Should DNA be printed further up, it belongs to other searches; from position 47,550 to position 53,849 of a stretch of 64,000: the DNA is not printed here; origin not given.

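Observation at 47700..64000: Unlisted giant open reading frame (at least 5,433 codons) fills the last 16.3 kb on the + strand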

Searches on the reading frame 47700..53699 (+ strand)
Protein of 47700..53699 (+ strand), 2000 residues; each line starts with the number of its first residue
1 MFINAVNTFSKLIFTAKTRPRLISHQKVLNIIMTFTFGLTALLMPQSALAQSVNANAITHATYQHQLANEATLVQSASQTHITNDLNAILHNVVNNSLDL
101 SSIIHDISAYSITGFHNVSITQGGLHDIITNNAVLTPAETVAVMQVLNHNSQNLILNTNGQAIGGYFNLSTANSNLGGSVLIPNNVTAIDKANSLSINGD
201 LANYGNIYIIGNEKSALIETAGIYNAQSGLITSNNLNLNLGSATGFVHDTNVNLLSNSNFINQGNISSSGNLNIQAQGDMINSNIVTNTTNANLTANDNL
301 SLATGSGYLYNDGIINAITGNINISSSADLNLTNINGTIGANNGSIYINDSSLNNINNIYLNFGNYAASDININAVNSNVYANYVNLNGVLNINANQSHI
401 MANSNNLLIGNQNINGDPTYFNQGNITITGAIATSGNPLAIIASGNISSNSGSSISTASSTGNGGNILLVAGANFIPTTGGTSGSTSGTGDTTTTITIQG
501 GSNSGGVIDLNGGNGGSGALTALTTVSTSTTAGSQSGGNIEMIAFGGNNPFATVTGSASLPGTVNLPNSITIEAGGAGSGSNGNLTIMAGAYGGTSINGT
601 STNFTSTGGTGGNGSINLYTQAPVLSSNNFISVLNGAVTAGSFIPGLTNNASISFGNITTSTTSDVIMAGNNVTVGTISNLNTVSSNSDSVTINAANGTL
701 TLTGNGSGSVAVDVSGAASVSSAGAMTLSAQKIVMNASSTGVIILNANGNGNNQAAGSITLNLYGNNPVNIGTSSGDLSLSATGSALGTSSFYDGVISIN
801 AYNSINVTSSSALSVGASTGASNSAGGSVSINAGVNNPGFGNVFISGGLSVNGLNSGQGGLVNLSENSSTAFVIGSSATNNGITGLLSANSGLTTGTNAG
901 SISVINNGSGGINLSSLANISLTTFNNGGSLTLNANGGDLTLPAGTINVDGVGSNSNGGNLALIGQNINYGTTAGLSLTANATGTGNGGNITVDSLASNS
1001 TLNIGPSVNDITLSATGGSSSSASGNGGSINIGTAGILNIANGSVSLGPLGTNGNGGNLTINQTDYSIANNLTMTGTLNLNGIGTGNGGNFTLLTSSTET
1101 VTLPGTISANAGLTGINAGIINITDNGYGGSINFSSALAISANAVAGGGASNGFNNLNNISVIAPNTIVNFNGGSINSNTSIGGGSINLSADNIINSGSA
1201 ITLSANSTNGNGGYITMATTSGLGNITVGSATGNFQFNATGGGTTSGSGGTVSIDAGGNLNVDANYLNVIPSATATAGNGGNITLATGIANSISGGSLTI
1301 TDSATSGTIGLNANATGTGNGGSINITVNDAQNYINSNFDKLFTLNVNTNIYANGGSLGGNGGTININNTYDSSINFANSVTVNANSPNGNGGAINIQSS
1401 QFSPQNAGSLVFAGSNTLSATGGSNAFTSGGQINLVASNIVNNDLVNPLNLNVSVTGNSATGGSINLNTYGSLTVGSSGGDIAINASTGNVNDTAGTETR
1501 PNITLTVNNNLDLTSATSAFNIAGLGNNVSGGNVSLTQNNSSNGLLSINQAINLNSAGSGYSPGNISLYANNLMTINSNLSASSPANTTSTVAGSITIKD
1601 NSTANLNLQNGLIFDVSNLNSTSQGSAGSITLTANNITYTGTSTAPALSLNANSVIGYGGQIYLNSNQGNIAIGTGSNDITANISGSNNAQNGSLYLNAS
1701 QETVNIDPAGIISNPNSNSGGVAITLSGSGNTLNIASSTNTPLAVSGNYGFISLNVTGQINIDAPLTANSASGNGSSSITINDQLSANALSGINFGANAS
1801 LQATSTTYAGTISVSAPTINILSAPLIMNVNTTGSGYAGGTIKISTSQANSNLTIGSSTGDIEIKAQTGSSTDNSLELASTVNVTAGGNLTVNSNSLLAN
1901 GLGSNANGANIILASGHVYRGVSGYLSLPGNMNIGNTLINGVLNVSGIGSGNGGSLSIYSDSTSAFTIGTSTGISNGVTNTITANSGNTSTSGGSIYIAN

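Call 3: search_protein_families(library=pfam, proteins=[window:47700-53699:+], max_evalue=0.1)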
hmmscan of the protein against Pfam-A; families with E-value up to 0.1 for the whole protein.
window:47700-53699:+ (2000 aa): 0 families

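Call 5: search_protein_families(library=ncbifam, proteins=[window:47700-53699:+], max_evalue=1)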
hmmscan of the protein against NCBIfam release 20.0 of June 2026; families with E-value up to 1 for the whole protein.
window:47700-53699:+ (2000 aa): 1 family
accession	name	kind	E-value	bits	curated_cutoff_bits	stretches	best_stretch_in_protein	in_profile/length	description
TIGR04035.1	glucan_65_rpt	repeat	0.013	15.7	147.7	1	404-436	7-39/64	glucan-binding repeat-containing protein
